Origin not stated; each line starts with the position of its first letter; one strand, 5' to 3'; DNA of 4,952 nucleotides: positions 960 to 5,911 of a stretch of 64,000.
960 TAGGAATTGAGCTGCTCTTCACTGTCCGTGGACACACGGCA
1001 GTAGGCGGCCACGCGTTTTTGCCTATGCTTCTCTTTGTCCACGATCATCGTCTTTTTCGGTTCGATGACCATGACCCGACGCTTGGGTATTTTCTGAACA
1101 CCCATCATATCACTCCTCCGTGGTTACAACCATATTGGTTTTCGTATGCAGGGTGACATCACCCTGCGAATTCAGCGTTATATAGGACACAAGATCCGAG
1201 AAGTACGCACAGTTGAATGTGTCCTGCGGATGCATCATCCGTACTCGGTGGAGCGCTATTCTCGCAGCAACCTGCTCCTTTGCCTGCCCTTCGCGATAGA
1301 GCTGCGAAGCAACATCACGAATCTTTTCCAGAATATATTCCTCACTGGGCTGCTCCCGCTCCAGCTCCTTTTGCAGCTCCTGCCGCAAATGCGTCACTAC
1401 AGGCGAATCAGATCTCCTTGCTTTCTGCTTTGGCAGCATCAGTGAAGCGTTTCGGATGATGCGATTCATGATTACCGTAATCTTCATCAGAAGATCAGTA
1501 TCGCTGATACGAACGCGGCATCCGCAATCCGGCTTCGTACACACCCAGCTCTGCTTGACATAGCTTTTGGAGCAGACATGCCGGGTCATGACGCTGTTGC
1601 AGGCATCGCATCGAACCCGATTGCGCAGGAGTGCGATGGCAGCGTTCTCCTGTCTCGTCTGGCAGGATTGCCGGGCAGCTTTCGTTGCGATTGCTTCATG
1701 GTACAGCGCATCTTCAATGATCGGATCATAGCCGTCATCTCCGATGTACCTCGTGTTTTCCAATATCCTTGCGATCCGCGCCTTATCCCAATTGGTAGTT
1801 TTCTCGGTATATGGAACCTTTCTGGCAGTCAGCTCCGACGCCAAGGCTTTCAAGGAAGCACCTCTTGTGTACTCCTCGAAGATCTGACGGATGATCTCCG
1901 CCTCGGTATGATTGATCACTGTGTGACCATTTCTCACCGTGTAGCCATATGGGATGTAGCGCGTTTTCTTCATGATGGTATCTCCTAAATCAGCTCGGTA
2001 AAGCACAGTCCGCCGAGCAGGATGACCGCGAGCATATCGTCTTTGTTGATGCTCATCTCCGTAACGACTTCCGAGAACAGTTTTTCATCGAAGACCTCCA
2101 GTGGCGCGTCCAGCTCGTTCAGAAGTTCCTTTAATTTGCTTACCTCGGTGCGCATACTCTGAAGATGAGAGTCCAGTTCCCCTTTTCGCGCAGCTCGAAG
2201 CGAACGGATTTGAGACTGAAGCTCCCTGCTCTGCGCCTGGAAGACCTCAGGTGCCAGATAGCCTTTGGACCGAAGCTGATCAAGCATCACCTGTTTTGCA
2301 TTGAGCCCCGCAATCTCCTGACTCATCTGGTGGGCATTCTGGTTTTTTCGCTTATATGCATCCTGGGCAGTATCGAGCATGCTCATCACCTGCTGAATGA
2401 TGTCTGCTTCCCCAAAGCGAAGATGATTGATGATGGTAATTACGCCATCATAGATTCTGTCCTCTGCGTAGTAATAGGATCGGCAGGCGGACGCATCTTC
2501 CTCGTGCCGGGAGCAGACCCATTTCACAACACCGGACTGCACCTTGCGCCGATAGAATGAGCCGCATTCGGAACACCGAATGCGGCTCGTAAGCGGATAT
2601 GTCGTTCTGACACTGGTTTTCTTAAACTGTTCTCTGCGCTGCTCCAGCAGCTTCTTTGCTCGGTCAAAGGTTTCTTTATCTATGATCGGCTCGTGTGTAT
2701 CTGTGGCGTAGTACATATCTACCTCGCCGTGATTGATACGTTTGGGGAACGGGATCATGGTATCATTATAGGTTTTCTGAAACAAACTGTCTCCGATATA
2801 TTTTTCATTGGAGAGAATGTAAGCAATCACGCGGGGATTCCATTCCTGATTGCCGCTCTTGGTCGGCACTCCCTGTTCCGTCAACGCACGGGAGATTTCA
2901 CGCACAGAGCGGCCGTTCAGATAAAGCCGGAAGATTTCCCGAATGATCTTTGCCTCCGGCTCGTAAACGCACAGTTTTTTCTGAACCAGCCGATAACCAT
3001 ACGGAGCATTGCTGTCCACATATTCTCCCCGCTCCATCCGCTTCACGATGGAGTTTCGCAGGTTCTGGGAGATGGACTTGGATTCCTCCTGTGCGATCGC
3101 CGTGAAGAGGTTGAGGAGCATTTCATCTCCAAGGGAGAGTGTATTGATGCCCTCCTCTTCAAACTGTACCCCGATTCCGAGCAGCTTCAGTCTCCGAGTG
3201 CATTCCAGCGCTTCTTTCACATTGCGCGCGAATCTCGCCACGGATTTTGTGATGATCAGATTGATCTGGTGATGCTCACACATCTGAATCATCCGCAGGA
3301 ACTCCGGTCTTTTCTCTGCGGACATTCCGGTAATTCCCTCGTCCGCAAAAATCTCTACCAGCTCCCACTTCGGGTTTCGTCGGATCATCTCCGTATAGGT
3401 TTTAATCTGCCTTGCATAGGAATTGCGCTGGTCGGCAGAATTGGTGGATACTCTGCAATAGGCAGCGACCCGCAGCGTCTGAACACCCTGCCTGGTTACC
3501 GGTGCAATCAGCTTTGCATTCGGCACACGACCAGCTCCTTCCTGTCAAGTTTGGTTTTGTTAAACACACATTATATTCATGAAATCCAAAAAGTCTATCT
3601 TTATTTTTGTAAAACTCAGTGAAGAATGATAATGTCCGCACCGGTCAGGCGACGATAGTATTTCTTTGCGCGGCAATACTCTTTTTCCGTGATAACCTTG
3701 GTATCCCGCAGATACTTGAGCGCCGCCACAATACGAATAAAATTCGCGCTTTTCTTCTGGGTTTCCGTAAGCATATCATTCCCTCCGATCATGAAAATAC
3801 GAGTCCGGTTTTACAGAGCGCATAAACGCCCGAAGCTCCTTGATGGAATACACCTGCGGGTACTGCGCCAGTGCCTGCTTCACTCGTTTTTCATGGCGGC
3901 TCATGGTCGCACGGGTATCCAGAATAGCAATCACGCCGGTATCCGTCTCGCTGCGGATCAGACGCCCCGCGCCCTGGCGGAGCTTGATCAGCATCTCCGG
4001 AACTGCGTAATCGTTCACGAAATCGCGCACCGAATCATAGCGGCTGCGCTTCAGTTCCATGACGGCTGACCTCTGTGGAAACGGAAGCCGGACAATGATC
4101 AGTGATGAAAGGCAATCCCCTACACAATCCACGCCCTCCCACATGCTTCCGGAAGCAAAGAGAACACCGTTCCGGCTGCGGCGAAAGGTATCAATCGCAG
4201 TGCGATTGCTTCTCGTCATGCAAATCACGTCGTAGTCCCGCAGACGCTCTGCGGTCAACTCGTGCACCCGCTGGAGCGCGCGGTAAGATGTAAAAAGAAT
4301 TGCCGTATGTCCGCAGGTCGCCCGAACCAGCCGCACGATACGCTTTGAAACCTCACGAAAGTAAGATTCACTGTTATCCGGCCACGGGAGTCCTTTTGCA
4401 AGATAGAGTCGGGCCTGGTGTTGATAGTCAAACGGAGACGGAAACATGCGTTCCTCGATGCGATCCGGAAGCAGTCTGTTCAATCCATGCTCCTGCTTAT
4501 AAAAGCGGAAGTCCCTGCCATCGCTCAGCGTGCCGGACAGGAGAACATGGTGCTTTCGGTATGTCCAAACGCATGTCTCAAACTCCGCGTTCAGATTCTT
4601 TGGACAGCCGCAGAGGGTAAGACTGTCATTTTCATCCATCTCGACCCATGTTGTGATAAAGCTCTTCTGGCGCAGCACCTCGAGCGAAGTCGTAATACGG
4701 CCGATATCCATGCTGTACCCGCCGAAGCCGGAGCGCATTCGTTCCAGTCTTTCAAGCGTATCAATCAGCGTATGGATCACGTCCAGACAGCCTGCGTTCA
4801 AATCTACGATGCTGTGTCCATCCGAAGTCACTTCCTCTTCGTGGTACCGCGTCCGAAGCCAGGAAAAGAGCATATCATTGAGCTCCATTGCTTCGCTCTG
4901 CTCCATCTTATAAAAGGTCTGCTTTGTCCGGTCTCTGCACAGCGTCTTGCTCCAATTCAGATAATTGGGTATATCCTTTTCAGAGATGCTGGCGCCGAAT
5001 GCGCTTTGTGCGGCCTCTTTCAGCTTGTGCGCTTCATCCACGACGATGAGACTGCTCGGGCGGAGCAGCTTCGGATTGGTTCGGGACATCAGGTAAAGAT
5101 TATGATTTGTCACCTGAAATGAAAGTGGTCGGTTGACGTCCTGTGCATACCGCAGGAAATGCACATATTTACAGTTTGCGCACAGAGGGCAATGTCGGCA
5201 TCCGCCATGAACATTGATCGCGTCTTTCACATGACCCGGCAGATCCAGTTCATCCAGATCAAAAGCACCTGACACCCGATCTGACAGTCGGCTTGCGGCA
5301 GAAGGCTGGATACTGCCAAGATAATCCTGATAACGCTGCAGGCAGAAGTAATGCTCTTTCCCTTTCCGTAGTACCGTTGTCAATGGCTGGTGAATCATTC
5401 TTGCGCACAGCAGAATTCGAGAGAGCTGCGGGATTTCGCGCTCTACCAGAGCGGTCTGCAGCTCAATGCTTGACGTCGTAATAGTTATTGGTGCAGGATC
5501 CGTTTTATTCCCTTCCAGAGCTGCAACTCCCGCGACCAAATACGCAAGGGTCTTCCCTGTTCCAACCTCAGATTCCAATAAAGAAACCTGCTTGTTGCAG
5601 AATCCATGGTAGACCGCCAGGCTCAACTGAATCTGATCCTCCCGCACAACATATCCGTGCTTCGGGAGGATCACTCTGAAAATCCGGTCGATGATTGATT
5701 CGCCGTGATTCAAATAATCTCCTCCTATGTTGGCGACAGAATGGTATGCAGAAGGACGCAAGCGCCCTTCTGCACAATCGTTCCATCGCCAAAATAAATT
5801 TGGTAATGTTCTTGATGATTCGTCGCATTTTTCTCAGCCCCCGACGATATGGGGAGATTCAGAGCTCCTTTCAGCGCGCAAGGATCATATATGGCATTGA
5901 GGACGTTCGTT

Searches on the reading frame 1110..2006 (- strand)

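Call 66: search_protein_families(library=pfam, proteins=[window:1110-2006:-], max_evalue=0.001)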
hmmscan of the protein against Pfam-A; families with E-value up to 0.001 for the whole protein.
window:1110-2006:- (298 aa): 1 family
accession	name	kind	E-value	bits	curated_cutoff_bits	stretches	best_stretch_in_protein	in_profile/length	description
PF07508.19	Recombinase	-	3.5e-13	50.1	21.1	1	34-91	2-58/102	Recombinase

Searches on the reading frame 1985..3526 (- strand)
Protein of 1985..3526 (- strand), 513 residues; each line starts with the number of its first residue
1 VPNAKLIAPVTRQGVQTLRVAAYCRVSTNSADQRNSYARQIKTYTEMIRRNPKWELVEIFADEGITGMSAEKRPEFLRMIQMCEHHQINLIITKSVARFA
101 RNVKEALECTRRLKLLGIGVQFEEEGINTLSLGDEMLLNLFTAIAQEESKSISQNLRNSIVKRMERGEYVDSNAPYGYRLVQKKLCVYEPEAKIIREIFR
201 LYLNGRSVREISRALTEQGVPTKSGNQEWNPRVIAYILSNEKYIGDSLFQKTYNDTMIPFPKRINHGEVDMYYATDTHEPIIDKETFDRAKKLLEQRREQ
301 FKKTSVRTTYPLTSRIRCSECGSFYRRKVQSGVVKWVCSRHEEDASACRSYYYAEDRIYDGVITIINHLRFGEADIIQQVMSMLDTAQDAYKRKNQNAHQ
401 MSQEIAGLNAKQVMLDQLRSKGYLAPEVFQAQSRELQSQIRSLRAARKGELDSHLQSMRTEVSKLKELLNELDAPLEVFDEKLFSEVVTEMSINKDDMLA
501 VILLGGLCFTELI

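Call 8: search_protein_families(library=pfam, proteins=[window:1985-3526:-], max_evalue=0.001)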
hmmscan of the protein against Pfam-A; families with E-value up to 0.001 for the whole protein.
window:1985-3526:- (513 aa): 3 families
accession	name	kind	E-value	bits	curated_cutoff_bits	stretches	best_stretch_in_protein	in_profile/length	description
PF00239.26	Resolvase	-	2e-28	99.7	23.3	1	20-168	1-144/145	Resolvase, N terminal domain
PF07508.19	Recombinase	-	1.2e-23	83.7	21.1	1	191-297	3-102/102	Recombinase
PF13408.12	Zn_ribbon_recom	-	8.1e-08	33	25.3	1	311-364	1-55/58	Recombinase zinc beta ribbon domain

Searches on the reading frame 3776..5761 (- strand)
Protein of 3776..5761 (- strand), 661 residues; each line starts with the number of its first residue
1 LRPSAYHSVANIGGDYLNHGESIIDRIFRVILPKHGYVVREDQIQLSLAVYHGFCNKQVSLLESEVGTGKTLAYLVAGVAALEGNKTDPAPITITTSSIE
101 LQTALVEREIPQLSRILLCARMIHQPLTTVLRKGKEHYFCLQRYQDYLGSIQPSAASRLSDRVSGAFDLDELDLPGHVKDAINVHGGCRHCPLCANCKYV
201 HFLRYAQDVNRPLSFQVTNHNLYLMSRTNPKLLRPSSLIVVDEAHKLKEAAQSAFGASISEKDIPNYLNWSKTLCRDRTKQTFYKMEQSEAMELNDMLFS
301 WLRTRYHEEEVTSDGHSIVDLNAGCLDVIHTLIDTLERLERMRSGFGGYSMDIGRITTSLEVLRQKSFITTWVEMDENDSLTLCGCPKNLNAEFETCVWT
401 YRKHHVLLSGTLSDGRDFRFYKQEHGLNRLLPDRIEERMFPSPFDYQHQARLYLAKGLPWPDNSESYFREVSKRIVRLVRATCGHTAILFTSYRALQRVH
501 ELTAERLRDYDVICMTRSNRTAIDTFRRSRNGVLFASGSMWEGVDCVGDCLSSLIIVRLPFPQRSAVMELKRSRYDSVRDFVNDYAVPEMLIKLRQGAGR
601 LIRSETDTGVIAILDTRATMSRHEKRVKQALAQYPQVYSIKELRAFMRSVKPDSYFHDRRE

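Call 8: search_protein_families(library=pfam, proteins=[window:3776-5761:-], max_evalue=0.001)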
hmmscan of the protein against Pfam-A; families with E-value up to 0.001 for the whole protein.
window:3776-5761:- (661 aa): 2 families
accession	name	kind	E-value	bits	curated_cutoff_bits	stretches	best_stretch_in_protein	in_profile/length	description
PF13307.12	Helicase_C_2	-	1.5e-33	116.7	25.3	1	475-632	1-168/170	Helicase C-terminal domain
PF00270.35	DEAD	-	1.1e-05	25.6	26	0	57-100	14-56/167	DEAD/DEAH box helicase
